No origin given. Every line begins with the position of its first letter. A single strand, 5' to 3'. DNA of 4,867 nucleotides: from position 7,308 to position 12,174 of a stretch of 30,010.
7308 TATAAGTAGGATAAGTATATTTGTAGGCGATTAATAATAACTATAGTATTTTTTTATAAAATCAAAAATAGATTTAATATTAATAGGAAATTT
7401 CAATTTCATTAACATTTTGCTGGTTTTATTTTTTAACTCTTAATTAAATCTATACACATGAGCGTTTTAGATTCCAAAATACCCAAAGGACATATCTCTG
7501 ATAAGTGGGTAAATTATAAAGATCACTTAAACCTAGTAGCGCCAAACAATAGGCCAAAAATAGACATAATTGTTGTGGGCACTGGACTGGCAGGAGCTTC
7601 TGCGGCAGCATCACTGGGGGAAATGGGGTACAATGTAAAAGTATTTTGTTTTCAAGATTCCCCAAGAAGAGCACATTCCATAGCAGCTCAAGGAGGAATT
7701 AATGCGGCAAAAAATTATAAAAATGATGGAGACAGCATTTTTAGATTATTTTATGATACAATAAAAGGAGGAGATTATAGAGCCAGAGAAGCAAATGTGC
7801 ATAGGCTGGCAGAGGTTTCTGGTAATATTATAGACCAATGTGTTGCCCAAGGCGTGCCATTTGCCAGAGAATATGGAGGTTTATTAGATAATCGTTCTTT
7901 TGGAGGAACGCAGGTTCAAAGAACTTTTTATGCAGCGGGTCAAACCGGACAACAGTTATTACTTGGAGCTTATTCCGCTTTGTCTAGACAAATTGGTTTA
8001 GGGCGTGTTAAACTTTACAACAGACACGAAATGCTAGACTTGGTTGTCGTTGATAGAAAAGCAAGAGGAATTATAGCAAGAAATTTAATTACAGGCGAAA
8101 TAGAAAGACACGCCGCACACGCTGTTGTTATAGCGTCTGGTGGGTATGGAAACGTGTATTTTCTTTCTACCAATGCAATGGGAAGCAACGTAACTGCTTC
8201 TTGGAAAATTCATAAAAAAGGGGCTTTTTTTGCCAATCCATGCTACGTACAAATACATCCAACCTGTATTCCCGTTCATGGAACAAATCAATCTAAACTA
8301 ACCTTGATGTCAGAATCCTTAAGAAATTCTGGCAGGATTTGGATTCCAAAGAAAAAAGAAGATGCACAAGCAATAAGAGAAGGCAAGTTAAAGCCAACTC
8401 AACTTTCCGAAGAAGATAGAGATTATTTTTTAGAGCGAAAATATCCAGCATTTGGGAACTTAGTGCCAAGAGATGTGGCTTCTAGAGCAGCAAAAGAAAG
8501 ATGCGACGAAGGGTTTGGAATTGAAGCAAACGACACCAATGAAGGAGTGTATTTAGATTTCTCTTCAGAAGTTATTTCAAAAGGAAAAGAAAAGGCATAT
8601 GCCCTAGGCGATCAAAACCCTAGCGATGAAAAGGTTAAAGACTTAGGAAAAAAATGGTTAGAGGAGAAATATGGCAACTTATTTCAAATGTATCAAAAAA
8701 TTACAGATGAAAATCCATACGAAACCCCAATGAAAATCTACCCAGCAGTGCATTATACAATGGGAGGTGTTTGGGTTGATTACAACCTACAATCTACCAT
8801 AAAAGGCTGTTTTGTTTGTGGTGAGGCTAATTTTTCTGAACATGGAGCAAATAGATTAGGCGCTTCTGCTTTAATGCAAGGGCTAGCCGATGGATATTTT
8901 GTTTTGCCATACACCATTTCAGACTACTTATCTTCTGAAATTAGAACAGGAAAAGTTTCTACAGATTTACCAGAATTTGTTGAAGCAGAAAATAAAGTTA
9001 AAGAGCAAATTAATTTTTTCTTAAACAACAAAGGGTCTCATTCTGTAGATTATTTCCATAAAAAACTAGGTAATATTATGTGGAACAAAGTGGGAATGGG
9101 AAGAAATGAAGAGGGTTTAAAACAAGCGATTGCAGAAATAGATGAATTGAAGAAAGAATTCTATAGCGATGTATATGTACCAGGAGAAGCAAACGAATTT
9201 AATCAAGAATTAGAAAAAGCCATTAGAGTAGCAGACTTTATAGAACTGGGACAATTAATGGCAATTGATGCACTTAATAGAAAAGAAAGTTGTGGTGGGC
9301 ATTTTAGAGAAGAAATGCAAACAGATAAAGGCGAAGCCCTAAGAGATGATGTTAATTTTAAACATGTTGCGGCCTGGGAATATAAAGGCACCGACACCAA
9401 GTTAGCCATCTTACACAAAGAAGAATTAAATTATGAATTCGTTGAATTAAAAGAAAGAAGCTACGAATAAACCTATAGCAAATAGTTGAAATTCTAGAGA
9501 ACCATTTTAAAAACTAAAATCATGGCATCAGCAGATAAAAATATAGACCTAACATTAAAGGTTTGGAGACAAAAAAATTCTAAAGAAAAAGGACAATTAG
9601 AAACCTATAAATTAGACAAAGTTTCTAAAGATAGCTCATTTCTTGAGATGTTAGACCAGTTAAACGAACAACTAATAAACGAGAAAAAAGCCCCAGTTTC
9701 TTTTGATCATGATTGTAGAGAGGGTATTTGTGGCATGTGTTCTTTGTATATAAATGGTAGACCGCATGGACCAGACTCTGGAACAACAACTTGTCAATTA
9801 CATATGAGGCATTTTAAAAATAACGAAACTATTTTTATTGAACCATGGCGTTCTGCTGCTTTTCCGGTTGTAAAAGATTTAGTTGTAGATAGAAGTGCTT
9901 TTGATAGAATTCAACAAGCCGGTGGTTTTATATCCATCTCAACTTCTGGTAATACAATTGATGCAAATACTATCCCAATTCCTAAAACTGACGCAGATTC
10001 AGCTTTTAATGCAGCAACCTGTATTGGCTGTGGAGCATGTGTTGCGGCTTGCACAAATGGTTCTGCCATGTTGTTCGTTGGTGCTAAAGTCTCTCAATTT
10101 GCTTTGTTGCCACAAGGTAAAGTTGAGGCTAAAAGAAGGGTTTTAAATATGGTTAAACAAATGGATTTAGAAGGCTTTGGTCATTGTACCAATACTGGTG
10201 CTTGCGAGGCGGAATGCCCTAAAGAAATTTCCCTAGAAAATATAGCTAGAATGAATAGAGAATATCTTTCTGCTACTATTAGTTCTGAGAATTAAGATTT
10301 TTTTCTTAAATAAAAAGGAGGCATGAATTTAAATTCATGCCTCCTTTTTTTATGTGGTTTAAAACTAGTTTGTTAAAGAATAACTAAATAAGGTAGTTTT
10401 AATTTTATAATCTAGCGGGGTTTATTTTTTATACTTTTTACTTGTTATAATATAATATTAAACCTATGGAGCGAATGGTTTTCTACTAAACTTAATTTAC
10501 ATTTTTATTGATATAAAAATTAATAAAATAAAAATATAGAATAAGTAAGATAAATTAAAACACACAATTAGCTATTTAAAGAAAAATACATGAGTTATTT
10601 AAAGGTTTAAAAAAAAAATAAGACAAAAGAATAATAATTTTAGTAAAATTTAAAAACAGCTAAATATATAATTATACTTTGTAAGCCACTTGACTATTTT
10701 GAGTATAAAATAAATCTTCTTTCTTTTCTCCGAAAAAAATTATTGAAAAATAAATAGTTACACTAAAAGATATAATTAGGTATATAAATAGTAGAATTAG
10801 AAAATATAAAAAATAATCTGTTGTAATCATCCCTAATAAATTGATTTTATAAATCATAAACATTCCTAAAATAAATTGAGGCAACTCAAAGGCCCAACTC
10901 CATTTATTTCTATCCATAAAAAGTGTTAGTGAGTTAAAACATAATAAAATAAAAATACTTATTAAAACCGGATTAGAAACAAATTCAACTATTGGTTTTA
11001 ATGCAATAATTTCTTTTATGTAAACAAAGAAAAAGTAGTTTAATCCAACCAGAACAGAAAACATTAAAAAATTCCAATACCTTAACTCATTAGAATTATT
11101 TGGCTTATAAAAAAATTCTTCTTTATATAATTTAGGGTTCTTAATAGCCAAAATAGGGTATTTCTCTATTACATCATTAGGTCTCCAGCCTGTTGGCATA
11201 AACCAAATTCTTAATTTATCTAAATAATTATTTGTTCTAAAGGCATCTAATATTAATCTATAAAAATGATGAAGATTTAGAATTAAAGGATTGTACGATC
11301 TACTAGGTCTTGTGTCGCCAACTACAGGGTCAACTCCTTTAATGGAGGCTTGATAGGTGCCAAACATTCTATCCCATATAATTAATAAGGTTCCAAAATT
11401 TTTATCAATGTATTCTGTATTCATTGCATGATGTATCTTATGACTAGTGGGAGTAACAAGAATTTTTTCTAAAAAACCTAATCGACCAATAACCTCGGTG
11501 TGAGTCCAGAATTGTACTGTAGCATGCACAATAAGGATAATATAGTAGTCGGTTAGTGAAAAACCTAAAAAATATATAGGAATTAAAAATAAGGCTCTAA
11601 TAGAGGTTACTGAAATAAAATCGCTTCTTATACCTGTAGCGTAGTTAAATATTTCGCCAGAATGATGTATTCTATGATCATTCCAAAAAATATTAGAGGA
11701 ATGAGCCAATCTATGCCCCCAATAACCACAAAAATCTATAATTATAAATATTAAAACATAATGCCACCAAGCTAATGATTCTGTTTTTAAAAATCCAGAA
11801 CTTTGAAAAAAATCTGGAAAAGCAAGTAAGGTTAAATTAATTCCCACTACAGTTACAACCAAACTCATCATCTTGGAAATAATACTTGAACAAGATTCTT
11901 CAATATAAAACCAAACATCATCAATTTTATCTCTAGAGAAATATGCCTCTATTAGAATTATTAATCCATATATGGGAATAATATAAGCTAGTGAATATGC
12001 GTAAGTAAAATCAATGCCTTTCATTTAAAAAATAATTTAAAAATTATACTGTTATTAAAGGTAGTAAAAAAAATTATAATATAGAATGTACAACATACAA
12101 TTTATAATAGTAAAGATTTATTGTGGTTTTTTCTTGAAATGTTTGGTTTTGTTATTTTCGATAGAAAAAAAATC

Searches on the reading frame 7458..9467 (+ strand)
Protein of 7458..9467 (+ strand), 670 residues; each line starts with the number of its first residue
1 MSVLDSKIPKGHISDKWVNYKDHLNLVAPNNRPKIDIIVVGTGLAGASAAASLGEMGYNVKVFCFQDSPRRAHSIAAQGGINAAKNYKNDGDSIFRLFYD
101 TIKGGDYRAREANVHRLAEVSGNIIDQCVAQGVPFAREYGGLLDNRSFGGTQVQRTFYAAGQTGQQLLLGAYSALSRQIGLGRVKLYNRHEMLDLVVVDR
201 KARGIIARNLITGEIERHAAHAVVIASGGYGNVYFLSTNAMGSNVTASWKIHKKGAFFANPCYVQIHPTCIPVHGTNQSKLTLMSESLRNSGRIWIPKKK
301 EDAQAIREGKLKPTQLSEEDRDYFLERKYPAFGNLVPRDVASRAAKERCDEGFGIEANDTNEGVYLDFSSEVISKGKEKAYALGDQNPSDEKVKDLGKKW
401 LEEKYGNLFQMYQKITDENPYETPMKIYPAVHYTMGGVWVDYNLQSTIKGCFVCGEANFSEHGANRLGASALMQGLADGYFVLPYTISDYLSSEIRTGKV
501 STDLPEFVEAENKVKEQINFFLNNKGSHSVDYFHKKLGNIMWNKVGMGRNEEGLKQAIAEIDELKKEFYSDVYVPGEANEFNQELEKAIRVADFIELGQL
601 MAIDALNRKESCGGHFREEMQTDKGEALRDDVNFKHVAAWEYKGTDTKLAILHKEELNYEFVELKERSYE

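Call 7: search_protein_families(library=pfam, proteins=[window:7458-9467:+], max_evalue=0.01)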
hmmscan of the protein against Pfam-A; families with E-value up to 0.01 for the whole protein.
window:7458-9467:+ (670 aa): 8 families
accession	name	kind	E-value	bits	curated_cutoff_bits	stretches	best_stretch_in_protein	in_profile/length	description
PF00890.30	FAD_binding_2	-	2.8e-53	182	20.4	1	36-472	1-414/414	FAD binding domain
PF02910.25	Succ_DH_flav_C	-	1.4e-37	128.9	20.8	1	534-669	1-130/130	Fumarate reductase flavoprotein C-term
PF01266.30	DAO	-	5e-07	30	27.9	1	36-238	1-211/353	FAD dependent oxidoreductase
PF03486.20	HI0933_like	-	0.00011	22.2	50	0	36-87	2-53/244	HI0933-like protein Rossmann domain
PF07992.20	Pyr_redox_2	-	0.00019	21.4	26.1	1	36-230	2-110/291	Pyridine nucleotide-disulphide oxidoreductase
PF01134.28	GIDA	-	0.00051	19.7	22.1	1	36-69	1-29/391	Glucose inhibited division protein A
PF01946.23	Thi4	-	0.0022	17.7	26.2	0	35-66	18-48/235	Thi4 family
PF13450.12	NAD_binding_8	-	0.0043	17.7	21.9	0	39-63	1-25/68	NAD(P)-binding Rossmann-like domain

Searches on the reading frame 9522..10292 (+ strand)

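Call 7: search_protein_families(library=pfam, proteins=[window:9522-10292:+], max_evalue=0.01)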
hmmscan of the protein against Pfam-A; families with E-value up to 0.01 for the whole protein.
window:9522-10292:+ (257 aa): 15 families
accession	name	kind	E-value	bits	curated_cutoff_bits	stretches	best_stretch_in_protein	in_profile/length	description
PF13085.11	Fer2_3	-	6.5e-26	90.9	27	1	11-127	1-105/107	2Fe-2S iron-sulfur cluster binding domain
PF13183.11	Fer4_8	-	8.7e-09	36.2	27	1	165-236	3-68/68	4Fe-4S dicluster domain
PF12838.12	Fer4_7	-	3.1e-08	34.4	27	1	166-235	1-51/52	4Fe-4S dicluster domain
PF13187.11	Fer4_9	-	1.1e-07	32.2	27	1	159-180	34-50/52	4Fe-4S dicluster domain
PF13237.11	Fer4_10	-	1.8e-06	28.2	25.5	1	162-233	4-53/53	4Fe-4S dicluster domain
PF13534.11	Fer4_17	-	0.00041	21.3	22.2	1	167-237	2-61/61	4Fe-4S dicluster domain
PF00111.32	Fer2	-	0.00041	20.7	21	1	56-81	26-52/77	2Fe-2S iron-sulfur cluster binding domain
PF12797.12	Fer4_2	-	0.00041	20.6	24.5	1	162-177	5-20/22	4Fe-4S binding domain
PF00037.32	Fer4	-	0.00041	20.5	21.1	1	163-178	4-19/24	4Fe-4S binding domain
PF12837.12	Fer4_6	-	0.00044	20.5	25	1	161-178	3-20/24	4Fe-4S binding domain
PF17179.9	Fer4_22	-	0.00095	20.4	27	0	159-179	73-93/95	4Fe-4S dicluster domain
PF14697.11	Fer4_21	-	0.0015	19.1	35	1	163-184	4-25/59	4Fe-4S dicluster domain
PF13746.11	Fer4_18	-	0.004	17.8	27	0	166-179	84-97/114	4Fe-4S dicluster domain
PF12800.12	Fer4_4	-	0.0059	17.3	24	1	165-180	2-17/17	4Fe-4S binding domain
PF25160.1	LdpA_Fe-S-bd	-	0.0088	16.2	27.6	0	162-178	23-39/49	LdpA Fe-S cluster-binding domain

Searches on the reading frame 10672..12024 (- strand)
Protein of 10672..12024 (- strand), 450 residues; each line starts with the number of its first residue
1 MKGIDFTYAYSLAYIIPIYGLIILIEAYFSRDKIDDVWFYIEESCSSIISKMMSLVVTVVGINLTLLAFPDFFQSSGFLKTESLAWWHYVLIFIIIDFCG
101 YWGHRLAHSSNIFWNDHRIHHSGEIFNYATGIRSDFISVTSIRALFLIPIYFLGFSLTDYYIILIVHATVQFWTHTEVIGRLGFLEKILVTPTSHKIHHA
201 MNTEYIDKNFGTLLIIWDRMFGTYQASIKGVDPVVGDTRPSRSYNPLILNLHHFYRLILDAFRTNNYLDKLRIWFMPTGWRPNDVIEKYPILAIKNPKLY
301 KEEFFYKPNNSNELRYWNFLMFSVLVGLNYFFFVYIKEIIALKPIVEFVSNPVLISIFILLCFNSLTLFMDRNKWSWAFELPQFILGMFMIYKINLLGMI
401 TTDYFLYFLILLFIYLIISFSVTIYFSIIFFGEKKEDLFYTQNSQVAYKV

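Call 32: search_protein_families(library=pfam, proteins=[window:10672-12024:-], max_evalue=0.00001)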
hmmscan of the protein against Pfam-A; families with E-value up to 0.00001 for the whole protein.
window:10672-12024:- (450 aa): 1 family
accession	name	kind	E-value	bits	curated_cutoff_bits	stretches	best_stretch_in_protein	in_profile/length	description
PF04116.19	FA_hydroxylase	-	6.5e-27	95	31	1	90-223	2-132/132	Fatty acid hydroxylase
